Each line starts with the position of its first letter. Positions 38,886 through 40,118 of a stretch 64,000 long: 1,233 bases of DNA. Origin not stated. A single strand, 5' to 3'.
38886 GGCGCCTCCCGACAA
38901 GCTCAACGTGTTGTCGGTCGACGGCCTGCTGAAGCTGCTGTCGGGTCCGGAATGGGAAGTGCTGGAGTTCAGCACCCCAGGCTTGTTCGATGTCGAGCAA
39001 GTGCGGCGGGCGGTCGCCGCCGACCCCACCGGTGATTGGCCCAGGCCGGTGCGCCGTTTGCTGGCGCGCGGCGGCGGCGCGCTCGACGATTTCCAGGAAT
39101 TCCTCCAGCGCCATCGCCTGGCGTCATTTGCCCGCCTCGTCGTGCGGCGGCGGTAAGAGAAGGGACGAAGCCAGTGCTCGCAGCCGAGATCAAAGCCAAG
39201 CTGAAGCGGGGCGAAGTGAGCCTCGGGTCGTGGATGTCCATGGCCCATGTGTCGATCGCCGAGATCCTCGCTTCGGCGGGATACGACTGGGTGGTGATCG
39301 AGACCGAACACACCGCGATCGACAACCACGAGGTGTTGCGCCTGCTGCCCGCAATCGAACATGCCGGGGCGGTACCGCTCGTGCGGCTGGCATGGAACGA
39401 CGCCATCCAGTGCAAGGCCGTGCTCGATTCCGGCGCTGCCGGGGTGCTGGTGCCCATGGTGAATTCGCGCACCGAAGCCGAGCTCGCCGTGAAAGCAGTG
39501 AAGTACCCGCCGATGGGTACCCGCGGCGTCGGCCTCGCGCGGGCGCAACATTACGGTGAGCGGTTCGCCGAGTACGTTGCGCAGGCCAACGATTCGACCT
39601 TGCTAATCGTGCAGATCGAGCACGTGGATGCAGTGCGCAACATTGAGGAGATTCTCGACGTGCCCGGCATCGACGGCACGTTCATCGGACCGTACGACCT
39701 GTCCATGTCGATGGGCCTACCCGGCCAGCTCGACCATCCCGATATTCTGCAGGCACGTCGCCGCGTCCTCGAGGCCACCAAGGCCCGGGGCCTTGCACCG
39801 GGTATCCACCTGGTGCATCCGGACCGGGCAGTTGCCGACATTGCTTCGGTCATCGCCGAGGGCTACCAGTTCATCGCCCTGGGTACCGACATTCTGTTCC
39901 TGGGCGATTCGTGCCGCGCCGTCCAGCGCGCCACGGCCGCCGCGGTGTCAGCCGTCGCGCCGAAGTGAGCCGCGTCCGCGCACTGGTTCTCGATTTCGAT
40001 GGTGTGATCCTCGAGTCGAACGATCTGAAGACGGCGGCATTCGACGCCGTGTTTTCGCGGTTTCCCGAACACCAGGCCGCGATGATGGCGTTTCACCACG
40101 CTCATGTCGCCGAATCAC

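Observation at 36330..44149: Kdo-pathway look-alike in which a pyruvate aldolase takes the place of the PEP-dependent synthase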

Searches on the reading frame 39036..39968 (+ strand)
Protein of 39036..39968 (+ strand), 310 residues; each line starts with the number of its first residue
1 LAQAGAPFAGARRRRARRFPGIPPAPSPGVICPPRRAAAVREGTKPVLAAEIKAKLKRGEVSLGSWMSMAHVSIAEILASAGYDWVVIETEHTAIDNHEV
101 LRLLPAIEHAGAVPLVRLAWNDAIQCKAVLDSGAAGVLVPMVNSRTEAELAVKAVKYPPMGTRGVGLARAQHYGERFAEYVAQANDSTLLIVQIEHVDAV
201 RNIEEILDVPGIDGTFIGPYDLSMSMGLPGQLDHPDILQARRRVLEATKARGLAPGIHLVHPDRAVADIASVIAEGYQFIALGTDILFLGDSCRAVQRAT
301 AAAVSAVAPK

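Call 4: search_protein_families(library=pfam, proteins=[window:39036-39968:+], max_evalue=0.01)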
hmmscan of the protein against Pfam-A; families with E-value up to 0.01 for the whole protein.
window:39036-39968:+ (310 aa): 1 family
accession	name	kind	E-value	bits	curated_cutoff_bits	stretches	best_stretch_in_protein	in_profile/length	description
PF03328.21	HpcH_HpaI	-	2.6e-41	141.8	25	1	64-286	3-215/221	HpcH/HpaI aldolase/citrate lyase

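Call 11: search_protein_families(library=ncbifam, proteins=[window:39036-39968:+], max_evalue=0.001)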
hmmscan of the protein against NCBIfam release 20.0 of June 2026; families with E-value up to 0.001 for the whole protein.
window:39036-39968:+ (310 aa): 4 families
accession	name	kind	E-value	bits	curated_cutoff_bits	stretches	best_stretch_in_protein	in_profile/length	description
TIGR02311.1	HpaI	equivalog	2e-64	217.5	368.8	1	52-296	3-244/249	4-hydroxy-2-oxoheptanedioate aldolase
NF007849.0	PRK10558.1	equivalog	5.7e-54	183.2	393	1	47-296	5-250/256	2-dehydro-3-deoxyglucarate aldolase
TIGR03239.1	GarL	equivalog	3.2e-52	177.6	406.75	1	52-297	3-244/249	2-dehydro-3-deoxyglucarate aldolase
NF007521.0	PRK10128.1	equivalog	7.9e-52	176.4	441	1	47-292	4-246/267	2-keto-3-deoxy-L-rhamnonate aldolase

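Call 15: find_homologous_proteins(query=window:39153-39968:+, max_evalue=1e-20)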
Query window:39153-39968:+ (271 aa): 2653 proteins with E <= 1e-20 among 8000 candidates; the best 120 are listed.
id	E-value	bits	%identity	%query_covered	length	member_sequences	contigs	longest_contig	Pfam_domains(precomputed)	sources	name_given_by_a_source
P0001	5.1e-166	569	100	97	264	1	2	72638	PF03328.21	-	-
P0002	4.6e-144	497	86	95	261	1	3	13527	PF03328.21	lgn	-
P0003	7.4e-136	470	83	91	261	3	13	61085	PF03328.21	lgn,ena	-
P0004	2.1e-135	468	82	92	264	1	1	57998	PF03328.21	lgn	-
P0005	3.1e-135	468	84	93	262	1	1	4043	PF03328.21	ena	-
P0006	4.8e-135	467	83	96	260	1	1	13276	PF03328.21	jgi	jgi:2-keto-3-deoxy-L-rhamnonate aldolase RhmA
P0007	8.3e-135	466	82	96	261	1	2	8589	PF03328.21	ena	-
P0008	2.4e-134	465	82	96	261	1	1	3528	PF03328.21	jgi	jgi:2-keto-3-deoxy-L-rhamnonate aldolase RhmA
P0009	2.8e-133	461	83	95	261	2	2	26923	PF03328.21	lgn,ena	-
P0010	3.2e-133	461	82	96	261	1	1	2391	PF03328.21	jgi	jgi:2-dehydro-3-deoxyglucarate aldolase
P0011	1.3e-132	459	85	93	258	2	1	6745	PF03328.21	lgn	-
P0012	1.3e-132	459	80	96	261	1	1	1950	PF03328.21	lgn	-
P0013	1.5e-132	459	81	94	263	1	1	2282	PF03328.21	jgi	jgi:2-dehydro-3-deoxyglucarate aldolase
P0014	3.2e-132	458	84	93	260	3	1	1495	PF03328.21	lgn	-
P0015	3.2e-132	458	81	93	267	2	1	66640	PF03328.21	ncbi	-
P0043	6.0e-126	437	79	95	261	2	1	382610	PF03328.21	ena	-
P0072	1.0e-120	420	73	97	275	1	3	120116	PF03328.21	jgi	jgi:2-dehydro-3-deoxyglucarate aldolase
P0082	3.1e-120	419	81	84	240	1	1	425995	PF03328.21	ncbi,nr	ncbi:MAG: 2,4-dihydroxyhept-2-ene-1,7-dioic acid aldolase [Acidobacteria bacterium]|nr:2,4-dihydroxy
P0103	1.1e-118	413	75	93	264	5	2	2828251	PF03328.21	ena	-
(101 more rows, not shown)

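Call 16: find_encoding_contigs(protein=P0082, flank=10000, max_places=2)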
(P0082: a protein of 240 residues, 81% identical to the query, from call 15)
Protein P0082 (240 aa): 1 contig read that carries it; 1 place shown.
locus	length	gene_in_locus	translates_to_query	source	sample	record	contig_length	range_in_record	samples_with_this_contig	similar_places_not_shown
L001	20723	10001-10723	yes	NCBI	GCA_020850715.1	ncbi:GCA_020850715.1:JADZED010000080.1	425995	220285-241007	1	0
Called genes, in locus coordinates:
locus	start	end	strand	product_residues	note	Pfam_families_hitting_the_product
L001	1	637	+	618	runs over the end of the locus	-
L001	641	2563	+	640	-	-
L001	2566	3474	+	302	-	PF01370:Epimerase, PF04321:RmlD_sub_bind, PF16363:GDP_Man_Dehyd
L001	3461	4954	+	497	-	PF01943:Polysacc_synt, PF13440:Polysacc_synt_3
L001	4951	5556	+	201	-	PF14602:Hexapep_2 (faint), PF00132:Hexapep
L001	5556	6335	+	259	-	PF00106:adh_short, PF08659:KR, PF13561:adh_short_C2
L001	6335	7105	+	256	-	PF23441:SDR (weak), PF00106:adh_short, PF08659:KR, PF13561:adh_short_C2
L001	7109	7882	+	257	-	PF02348:CTP_transf_3, PF12804:NTP_transf_3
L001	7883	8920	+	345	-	PF01408:GFO_IDH_MocA, PF22725:GFO_IDH_MocA_C3, PF02894:GFO_IDH_MocA_C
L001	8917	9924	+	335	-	PF13489:Methyltransf_23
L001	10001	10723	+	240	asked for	PF03328:HpcH_HpaI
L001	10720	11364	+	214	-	PF00702:Hydrolase, PF12710:HAD (weak), PF13419:HAD_2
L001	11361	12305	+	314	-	PF00389:2-Hacid_dh, PF02826:2-Hacid_dh_C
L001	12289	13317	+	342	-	PF13489:Methyltransf_23, PF08003:Methyltransf_9 (faint), PF08241:Methyltransf_11, PF08242:Methyltransf_12, PF13649:Methyltransf_25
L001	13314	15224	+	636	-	-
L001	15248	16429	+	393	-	PF13469:Sulfotransfer_3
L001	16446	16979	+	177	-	PF01583:APS_kinase, PF13671:AAA_33 (weak)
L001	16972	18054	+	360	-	PF14306:PUA_2, PF01747:ATP-sulfurylase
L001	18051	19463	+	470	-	PF00224:PK, PF02887:PK_C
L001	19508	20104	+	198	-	PF13580:SIS_2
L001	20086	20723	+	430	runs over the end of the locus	-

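Call 17: find_encoding_contigs(protein=P0103, flank=10000, max_places=2)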
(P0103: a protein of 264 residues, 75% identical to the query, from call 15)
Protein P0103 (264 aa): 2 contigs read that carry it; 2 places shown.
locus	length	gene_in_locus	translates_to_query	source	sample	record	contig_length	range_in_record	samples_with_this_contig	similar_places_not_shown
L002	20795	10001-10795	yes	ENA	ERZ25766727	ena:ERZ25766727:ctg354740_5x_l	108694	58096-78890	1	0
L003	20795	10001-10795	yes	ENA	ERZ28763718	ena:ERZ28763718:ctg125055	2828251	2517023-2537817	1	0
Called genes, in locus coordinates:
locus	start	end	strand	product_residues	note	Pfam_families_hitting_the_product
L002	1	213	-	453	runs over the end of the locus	PF16254:DUF4910, PF09940:DUF2172, PF16221:HTH_47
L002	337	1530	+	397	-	PF00534:Glycos_transf_1, PF13692:Glyco_trans_1_4, PF13524:Glyco_trans_1_2 (faint)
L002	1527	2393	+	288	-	PF04321:RmlD_sub_bind, PF01073:3Beta_HSD, PF01370:Epimerase, PF02719:Polysacc_synt_2, PF13460:NAD_binding_10 (weak), PF16363:GDP_Man_Dehyd, PF07993:NAD_binding_4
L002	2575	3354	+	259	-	PF00106:adh_short, PF08659:KR (faint), PF13561:adh_short_C2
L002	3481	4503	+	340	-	PF13489:Methyltransf_23, PF08241:Methyltransf_11 (weak), PF08242:Methyltransf_12, PF13649:Methyltransf_25 (weak)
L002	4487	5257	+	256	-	PF23441:SDR (weak), PF00106:adh_short, PF08659:KR, PF13561:adh_short_C2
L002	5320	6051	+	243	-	PF02353:CMAS, PF13489:Methyltransf_23, PF13847:Methyltransf_31, PF08241:Methyltransf_11, PF08242:Methyltransf_12, PF13649:Methyltransf_25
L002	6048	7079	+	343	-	PF01408:GFO_IDH_MocA, PF02894:GFO_IDH_MocA_C, PF22725:GFO_IDH_MocA_C3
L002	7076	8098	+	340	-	PF13489:Methyltransf_23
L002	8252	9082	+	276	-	PF05050:Methyltransf_21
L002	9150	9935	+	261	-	PF02348:CTP_transf_3, PF12804:NTP_transf_3 (weak)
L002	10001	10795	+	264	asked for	PF03328:HpcH_HpaI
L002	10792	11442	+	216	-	PF00702:Hydrolase, PF13419:HAD_2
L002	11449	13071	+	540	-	-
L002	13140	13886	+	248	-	PF00923:TAL_FSA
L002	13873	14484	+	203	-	PF13580:SIS_2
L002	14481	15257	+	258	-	PF00483:NTP_transferase, PF12804:NTP_transf_3 (weak)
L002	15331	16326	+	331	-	PF01073:3Beta_HSD (weak), PF01370:Epimerase, PF04321:RmlD_sub_bind, PF16363:GDP_Man_Dehyd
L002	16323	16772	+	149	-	PF00908:dTDP_sugar_isom, PF14667:Polysacc_synt_C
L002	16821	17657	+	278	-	PF01370:Epimerase, PF04321:RmlD_sub_bind, PF16363:GDP_Man_Dehyd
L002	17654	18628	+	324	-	PF00535:Glycos_transf_2, PF10111:Glyco_tranf_2_2, PF13641:Glyco_tranf_2_3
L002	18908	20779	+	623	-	PF13522:GATase_6, PF13537:GATase_7, PF00733:Asn_synthase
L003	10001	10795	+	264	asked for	PF03328:HpcH_HpaI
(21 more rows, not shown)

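Call 19: find_encoding_contigs(protein=P0043, flank=10000, max_places=1)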
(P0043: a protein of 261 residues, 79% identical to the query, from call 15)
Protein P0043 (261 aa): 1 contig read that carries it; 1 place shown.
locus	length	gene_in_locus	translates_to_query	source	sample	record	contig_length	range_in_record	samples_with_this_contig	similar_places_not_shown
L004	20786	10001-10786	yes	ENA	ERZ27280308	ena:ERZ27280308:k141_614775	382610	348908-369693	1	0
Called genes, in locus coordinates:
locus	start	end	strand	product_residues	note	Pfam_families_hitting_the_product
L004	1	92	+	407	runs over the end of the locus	PF13469:Sulfotransfer_3, PF00685:Sulfotransfer_1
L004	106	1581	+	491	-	PF01943:Polysacc_synt, PF13440:Polysacc_synt_3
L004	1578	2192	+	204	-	PF14602:Hexapep_2 (faint), PF00132:Hexapep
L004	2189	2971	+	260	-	PF00106:adh_short, PF08659:KR, PF13561:adh_short_C2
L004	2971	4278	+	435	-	PF00999:Na_H_Exchanger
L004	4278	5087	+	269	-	PF00459:Inositol_P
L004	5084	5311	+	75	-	-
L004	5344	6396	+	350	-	PF01757:Acyl_transf_3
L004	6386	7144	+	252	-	PF00106:adh_short, PF08659:KR, PF23441:SDR, PF13561:adh_short_C2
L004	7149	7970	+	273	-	PF02348:CTP_transf_3, PF12804:NTP_transf_3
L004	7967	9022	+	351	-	PF01408:GFO_IDH_MocA, PF22725:GFO_IDH_MocA_C3, PF02894:GFO_IDH_MocA_C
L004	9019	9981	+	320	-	PF13489:Methyltransf_23 (weak), PF08241:Methyltransf_11 (weak), PF08242:Methyltransf_12 (weak)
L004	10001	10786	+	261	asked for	PF03328:HpcH_HpaI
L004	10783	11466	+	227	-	PF00702:Hydrolase, PF13419:HAD_2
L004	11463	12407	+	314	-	PF00389:2-Hacid_dh, PF02826:2-Hacid_dh_C, PF00670:AdoHcyase_NAD (weak)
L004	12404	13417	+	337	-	PF13489:Methyltransf_23, PF08241:Methyltransf_11, PF08242:Methyltransf_12, PF13649:Methyltransf_25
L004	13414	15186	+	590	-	-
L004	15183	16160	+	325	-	PF01522:Polysacc_deac_1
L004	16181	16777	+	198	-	PF13580:SIS_2 (weak)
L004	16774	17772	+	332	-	PF00535:Glycos_transf_2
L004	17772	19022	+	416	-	-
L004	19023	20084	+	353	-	-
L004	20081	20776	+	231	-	PF08241:Methyltransf_11, PF13649:Methyltransf_25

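Call 20: find_related_loci(query=window:39153-39968:+, collection=genome_contigs, flank=10000)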
Query window:39153-39968:+ (271 aa) in genome_contigs; peptide patterns used: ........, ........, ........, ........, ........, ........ (x = any residue, [..] = any of these).
105 stretches matched a pattern; 58 encode a relative of the query (tblastn E <= 1e-3); 58 distinct loci.
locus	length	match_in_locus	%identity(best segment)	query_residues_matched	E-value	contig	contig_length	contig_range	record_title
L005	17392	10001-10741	84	8-254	1e-138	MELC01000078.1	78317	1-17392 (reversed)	MAG: Acidobacteria bacterium RIFCSPLOWO2_12_FULL_66_21 rifcsplowo2_12_scaffold_642, whole genome shotgun sequence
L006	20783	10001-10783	78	2-263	6e-134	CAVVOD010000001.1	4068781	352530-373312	MAG: uncultured Acidobacteriota bacterium isolate MFD04212.bin.1.190 genome assembly, contig: contig_44, whole genome sh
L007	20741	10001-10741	80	8-254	1e-129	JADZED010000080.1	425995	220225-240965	MAG: Acidobacteria bacterium isolate SJ808 c_000001834519, whole genome shotgun sequence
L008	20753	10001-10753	75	8-258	5e-126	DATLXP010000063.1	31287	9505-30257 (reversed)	MAG TPA_asm: Vicinamibacterales bacterium isolate SMAG_U13249 k141_85379, whole genome shotgun sequence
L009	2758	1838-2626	73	6-268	2e-130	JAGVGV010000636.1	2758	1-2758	MAG: Deltaproteobacteria bacterium isolate DeMMO2_24 c_000000071743, whole genome shotgun sequence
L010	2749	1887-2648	74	8-261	1e-129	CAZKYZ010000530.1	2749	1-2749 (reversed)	MAG TPA_asm: uncultured Desulfobacterales bacterium isolate binchicken_co86_18 genome assembly, contig: NODE_31181_lengt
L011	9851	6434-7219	71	2-263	5e-124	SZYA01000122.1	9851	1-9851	MAG: Chlorobium sp. isolate L442-64 CA-L442_348250, whole genome shotgun sequence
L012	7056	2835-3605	74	4-260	8e-124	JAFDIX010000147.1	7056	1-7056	MAG: Deltaproteobacteria bacterium isolate Meg22_24_Bin_103 Meg22_24_Bin_103_scaffold_21082, whole genome shotgun sequen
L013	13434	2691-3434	74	8-255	6e-122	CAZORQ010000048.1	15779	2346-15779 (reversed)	MAG TPA_asm: uncultured Thermotogae bacterium isolate binchicken_co334_334 genome assembly, contig: NODE_6484_length_157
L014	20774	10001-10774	72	8-265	4e-122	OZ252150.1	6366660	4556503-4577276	MAG: Anaerolineales bacterium isolate ed016152-bc35-4daa-af1a-9bf7613e1c63 genome assembly, chromosome: 1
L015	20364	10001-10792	70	3-266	3e-120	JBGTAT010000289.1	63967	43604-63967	MAG: Terrimicrobiaceae bacterium isolate JTS-AC8 k141_4502975, whole genome shotgun sequence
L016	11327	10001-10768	70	4-259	2e-119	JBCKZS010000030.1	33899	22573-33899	Vicinamibacterales bacterium isolate SLM_MC1B_24-G04 Node_30_length_33899_cov_75.631624, whole genome shotgun sequence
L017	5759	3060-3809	69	8-257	9e-119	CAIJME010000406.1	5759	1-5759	MAG: uncultured Sphingobacteriales bacterium isolate Loclat_bin-18560 genome assembly, contig: bin-18560:406/517, whole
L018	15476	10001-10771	69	3-259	9e-118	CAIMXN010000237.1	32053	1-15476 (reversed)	MAG: uncultured beta proteobacterium isolate Ki2-D4_bin-0267 genome assembly, contig: bin-0267:237/311, whole genome sho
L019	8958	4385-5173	68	2-264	7e-117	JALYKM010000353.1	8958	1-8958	MAG: Gemmatimonadota bacterium isolate AFD bin13 SD1484-86_k127_1916331, whole genome shotgun sequence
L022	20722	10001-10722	75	17-257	9e-96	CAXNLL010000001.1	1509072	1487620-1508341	MAG: Chitinophagales bacterium isolate ME-04may21-LR-146 genome assembly, contig: ME-04may21-LR-C9, whole genome shotgun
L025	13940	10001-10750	45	4-255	5e-70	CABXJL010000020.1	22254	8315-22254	MAG: uncultured gamma proteobacterium genome assembly, contig: AG-319-E10_NODE_20, whole genome shotgun sequence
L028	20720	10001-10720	42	11-252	6e-63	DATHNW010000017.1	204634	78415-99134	MAG TPA_asm: Opitutaceae bacterium isolate SMAG_U12668 k141_2461238, whole genome shotgun sequence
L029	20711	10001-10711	42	12-250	2e-62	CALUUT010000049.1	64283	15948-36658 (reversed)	MAG: uncultured Desulfovibrionaceae bacterium isolate E02__bin324 genome assembly, contig: E02__k127_513361, whole genom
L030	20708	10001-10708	44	12-250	2e-60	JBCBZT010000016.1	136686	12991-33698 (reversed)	MAG: Cyanobacteria bacterium P01_A01_bin.123 k141_1152887_length_136686_cov_44.6527, whole genome shotgun sequence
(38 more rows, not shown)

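Call 29: search_solved_structures(query=window:39153-39968:+, max_evalue=0.00001, show_alignments=1)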
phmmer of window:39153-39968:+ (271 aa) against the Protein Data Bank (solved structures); distinct sequences matched with E-value up to 0.00001: 21.
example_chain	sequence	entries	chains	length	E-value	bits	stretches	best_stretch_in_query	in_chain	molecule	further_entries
2v5j_A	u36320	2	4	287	5.8e-53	183.3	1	12-270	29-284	2,4-DIHYDROXYHEPT-2-ENE-1,7-DIOIC ACID ALDOLASE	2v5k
4b5x_A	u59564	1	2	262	1.6e-52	181.9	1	13-270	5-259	4-HYDROXY-2-OXO-HEPTANE-1,7-DIOATE ALDOLASE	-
4b5s_A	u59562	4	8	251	4.4e-52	180.4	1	13-256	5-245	4-HYDROXY-2-OXO-HEPTANE-1,7-DIOATE ALDOLASE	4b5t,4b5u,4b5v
4b5w_A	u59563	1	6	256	2e-51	178.3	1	13-259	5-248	4-HYDROXY-2-OXO-HEPTANE-1,7-DIOATE ALDOLASE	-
2vws_A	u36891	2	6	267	2.3e-50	174.8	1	9-253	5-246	YFAU, 2-KETO-3-DEOXY SUGAR ALDOLASE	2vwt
7v8t_A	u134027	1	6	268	4.9e-44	154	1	13-257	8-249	2,4-dihydroxyhept-2-ene-1,7-dioic acid aldolase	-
1dxe_A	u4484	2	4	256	1.7e-42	149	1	10-248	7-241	2-DEHYDRO-3-DEOXY-GALACTARATE ALDOLASE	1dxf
7et8_A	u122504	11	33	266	5e-41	144.2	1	14-254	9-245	4-hydroxy-2-oxoheptanedioate aldolase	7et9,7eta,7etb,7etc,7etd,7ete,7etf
6r62_A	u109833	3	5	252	1.5e-37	132.8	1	18-257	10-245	HpcH/HpaI aldolase | hydroxyketoacid aldolase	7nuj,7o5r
7o5i_A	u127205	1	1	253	1.5e-37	132.8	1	18-257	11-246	HpcH/HpaI aldolase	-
8adq_A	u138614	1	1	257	1.6e-37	132.7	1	18-257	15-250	HpcH/HpaI aldolase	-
7nnk_A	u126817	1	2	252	1.6e-37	132.7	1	18-257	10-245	HpcH/HpaI aldolase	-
7nr1_A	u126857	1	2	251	1.7e-37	132.7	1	18-257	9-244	HpcH/HpaI aldolase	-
7o5w_AAA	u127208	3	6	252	2.4e-37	132.1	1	18-257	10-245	HpcH/HpaI aldolase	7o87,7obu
3qz6_A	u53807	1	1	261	6.7e-37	130.7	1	13-246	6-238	HpcH/HpaI aldolase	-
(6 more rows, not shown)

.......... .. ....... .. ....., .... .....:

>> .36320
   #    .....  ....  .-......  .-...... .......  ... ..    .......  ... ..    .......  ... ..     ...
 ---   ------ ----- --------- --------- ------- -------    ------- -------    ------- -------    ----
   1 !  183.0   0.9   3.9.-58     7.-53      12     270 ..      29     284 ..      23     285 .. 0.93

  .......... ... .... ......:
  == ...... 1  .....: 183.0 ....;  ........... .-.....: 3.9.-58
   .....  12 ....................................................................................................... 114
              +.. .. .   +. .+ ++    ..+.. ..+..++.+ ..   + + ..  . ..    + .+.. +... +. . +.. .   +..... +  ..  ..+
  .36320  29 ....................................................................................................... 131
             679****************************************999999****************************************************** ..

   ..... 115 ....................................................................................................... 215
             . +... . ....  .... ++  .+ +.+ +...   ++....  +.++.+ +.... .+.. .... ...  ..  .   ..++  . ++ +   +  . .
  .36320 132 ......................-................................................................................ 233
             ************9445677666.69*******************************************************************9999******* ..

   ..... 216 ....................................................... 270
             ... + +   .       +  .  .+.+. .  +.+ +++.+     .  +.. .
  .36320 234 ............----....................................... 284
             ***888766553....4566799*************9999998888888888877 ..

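Call 33: search_protein_families(library=ncbifam, proteins=[L001:11361-12305:+], max_evalue=0.001)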
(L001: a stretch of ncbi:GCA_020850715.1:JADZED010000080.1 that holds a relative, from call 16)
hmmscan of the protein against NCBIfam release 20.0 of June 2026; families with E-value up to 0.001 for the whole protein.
L001:11361-12305:+ (314 aa): 24 families
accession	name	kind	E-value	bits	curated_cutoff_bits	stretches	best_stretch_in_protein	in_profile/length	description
TIGR01327.1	PGDH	equivalog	2.3e-64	218.1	454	1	38-307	28-305/525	phosphoglycerate dehydrogenase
NF009714.1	PRK13243.1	equivalog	3.8e-53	180.9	455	1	21-310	17-320/332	glyoxylate reductase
NF005069.0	PRK06487.1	equivalog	3.3e-48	164.4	448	1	24-305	25-313/320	2-hydroxyacid dehydrogenase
NF008759.0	PRK11790.1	equivalog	1.2e-44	152.6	404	1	63-303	68-317/410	phosphoglycerate dehydrogenase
NF011938.0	PRK15409.1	equivalog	4.4e-39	134.4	492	1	49-310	44-316/324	glyoxylate/hydroxypyruvate reductase GhrB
NF006263.0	PRK08410.1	equivalog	4.6e-36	124.8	389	1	61-305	53-309/311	D-2-hydroxyacid dehydrogenase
NF000492.1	vanH_gen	exception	1e-33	116.8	540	1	73-262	68-255/312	D-lactate dehydrogenase VanH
NF041369.1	Dhydh_Halo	equivalog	1.3e-32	113.3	400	1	80-306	64-298/305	D-2-hydroxyacid dehydrogenase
NF001309.0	PRK00257.1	equivalog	6.6e-31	107.6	434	1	71-304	58-279/379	4-phosphoerythronate dehydrogenase PdxB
NF005387.0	PRK06932.1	equivalog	2.6e-30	105.5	492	1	41-282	35-289/314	2-hydroxyacid dehydrogenase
NF005750.0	PRK07574.1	equivalog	8.8e-30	104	329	1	66-292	109-346/386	NAD-dependent formate dehydrogenase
NF000371.1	vanH_Agroup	exception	5.9e-27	94.7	700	1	72-262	72-260/322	VanH-A/VanH-Pt family D-lactate dehydrogenase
NF000128.1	vanH-Sc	exception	2.6e-25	89.2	650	1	72-261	87-274/337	D-lactate dehydrogenase VanH-Sc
NF000112.1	vanH-Amyco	exception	3.5e-24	85.7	625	1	74-262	98-284/348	VanH-AOV family D-lactate dehydrogenase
NF000151.1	vanH-Ac1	exception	4.3e-24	85.4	750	1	72-262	103-291/351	D-lactate dehydrogenase VanH-Ac1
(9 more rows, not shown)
